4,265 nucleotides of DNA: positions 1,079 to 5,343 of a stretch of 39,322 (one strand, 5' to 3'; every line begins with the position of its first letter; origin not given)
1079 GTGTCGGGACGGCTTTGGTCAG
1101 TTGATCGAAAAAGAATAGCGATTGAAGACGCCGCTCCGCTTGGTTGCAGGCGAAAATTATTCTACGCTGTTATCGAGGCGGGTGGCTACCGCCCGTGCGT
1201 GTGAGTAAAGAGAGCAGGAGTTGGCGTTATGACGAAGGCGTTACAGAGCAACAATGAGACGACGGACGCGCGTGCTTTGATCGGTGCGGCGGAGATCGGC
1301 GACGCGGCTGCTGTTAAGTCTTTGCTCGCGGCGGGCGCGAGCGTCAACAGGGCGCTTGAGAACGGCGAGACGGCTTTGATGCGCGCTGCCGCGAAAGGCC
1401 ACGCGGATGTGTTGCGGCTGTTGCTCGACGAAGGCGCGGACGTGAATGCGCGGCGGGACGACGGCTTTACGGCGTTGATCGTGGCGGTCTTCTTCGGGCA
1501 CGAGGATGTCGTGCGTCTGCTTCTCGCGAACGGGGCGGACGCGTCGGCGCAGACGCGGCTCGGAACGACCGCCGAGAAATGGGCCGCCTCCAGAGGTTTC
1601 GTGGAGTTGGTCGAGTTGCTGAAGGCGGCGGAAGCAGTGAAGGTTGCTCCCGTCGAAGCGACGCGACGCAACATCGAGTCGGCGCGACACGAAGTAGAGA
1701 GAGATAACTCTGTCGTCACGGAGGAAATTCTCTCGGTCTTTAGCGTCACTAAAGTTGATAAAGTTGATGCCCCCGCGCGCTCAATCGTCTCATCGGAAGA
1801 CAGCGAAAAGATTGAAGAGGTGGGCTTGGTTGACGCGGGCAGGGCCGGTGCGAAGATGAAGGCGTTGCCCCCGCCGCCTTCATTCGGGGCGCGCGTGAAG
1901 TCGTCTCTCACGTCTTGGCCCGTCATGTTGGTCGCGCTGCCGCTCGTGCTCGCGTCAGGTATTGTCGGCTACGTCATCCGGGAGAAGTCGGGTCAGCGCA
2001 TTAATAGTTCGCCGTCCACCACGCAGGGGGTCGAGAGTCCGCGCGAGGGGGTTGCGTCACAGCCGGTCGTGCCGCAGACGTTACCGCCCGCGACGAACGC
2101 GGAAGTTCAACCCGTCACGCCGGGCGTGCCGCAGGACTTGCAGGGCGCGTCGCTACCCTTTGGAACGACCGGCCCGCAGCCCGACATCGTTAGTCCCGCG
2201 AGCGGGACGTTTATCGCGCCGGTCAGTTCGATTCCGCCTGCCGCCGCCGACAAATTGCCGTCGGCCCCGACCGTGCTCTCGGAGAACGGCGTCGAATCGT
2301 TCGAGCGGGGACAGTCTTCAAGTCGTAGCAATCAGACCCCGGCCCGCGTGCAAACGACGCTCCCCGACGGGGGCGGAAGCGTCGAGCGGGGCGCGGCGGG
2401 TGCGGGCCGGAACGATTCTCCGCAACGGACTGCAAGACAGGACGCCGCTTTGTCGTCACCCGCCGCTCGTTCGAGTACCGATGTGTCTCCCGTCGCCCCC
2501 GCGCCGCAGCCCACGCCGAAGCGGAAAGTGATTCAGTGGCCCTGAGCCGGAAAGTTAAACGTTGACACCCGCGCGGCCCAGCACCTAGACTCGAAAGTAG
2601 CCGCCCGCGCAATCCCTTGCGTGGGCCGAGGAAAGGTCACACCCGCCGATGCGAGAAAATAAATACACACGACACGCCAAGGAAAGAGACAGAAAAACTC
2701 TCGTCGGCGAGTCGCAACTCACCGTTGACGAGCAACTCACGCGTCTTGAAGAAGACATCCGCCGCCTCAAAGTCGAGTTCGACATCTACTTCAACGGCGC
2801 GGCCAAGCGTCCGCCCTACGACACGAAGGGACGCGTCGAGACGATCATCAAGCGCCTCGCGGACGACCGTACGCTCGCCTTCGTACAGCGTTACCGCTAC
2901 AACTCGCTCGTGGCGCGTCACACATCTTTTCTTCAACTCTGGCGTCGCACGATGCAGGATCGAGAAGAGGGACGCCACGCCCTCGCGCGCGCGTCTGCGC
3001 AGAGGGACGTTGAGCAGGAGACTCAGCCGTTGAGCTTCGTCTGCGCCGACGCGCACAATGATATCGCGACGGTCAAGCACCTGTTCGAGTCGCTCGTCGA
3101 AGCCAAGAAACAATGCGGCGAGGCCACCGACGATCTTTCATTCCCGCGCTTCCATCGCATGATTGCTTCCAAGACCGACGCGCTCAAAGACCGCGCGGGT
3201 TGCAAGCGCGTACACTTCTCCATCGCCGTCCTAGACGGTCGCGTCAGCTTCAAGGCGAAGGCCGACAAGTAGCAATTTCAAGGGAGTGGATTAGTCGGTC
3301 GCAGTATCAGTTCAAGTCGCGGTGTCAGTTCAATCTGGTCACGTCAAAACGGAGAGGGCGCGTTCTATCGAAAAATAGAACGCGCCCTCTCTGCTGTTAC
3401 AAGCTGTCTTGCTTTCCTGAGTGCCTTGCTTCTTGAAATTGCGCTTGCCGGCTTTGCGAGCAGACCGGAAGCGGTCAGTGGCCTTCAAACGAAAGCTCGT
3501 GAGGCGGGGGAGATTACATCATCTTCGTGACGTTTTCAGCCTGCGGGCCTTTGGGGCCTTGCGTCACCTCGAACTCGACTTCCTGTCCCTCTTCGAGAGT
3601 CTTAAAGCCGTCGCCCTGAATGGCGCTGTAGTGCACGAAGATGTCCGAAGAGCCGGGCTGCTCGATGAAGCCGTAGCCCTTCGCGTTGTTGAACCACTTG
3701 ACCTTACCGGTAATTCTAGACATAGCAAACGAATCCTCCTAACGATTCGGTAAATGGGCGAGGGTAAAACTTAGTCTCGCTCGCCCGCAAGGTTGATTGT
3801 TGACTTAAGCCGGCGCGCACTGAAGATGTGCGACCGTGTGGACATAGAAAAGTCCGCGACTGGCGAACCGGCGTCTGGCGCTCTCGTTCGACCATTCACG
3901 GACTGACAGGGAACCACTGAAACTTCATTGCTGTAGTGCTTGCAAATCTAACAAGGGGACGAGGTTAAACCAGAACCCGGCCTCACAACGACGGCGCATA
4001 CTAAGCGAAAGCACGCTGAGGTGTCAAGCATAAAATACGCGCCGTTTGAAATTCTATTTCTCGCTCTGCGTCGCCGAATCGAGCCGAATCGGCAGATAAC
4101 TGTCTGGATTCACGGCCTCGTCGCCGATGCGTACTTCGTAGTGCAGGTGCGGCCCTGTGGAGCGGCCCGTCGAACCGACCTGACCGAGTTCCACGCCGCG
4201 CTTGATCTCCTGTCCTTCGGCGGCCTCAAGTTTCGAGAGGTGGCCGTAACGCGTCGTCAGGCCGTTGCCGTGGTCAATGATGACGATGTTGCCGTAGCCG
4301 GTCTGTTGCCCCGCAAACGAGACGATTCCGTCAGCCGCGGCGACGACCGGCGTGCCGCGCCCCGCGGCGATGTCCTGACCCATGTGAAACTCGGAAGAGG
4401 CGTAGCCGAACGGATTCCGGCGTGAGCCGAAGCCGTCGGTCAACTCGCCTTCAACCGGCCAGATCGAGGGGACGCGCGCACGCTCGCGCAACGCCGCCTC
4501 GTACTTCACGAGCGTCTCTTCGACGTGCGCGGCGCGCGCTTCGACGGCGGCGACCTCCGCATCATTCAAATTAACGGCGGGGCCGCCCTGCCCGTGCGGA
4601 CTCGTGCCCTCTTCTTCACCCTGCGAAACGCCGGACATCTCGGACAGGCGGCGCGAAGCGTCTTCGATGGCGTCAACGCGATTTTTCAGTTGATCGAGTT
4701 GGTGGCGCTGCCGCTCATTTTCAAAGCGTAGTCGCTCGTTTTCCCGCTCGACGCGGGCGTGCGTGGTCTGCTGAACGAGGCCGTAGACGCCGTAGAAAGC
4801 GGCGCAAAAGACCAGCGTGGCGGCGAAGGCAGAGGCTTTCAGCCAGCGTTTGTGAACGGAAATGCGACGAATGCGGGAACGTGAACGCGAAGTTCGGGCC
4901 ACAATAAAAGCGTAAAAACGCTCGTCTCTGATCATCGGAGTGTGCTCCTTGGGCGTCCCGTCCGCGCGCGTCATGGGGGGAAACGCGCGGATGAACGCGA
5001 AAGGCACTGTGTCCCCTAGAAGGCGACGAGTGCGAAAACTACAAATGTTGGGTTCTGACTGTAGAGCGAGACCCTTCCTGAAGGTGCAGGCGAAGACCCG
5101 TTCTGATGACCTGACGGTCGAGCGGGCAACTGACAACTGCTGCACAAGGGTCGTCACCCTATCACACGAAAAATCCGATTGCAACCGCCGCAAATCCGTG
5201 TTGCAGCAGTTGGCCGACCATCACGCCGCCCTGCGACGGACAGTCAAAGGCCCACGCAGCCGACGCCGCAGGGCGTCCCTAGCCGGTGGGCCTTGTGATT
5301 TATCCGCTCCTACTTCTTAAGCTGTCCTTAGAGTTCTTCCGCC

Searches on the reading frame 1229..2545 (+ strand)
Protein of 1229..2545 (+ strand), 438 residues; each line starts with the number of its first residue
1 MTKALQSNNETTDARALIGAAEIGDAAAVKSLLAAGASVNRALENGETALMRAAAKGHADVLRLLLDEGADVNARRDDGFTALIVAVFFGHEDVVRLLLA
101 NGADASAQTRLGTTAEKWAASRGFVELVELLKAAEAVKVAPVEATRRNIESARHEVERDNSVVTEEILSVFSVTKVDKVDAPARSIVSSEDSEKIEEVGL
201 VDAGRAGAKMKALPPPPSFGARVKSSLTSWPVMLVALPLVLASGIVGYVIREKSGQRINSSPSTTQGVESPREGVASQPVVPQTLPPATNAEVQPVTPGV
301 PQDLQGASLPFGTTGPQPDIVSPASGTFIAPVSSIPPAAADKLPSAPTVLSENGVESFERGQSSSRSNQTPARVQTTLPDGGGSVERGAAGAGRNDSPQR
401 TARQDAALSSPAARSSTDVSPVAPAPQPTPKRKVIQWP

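Call 10: search_protein_families(library=pfam, proteins=[window:1229-2545:+], max_evalue=0.001)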
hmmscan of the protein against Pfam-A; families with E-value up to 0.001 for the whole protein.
window:1229-2545:+ (438 aa): 6 families
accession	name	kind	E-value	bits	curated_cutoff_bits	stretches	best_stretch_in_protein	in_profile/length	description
PF13637.12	Ank_4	-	5.2e-27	93.7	22.7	3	52-99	3-50/50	Ankyrin repeats (many copies)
PF12796.13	Ank_2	-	1.1e-22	80.8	27.3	1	17-108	1-89/90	Ankyrin repeats (3 copies)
PF00023.36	Ank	-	1.3e-20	72.7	21.1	2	45-75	1-31/33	Ankyrin repeat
PF13857.12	Ank_5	-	1e-14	54.9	27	2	32-86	1-56/56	Ankyrin repeats (many copies)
PF13606.12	Ank_3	-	1.4e-12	46.9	22.3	1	45-74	1-30/30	Ankyrin repeat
PF24521.3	Ank_KRIT1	-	1.1e-06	28.9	80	0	12-70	17-70/149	KRIT1 ankyrin-repeats domain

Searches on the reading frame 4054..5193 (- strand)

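Call 10: search_protein_families(library=pfam, proteins=[window:4054-5193:-], max_evalue=0.001)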
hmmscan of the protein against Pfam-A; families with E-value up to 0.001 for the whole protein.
window:4054-5193:- (379 aa): 1 family
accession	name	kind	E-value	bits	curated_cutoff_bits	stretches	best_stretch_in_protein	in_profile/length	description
PF01551.29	Peptidase_M23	-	1.8e-35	121.4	28.7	1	269-363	2-96/96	Peptidase family M23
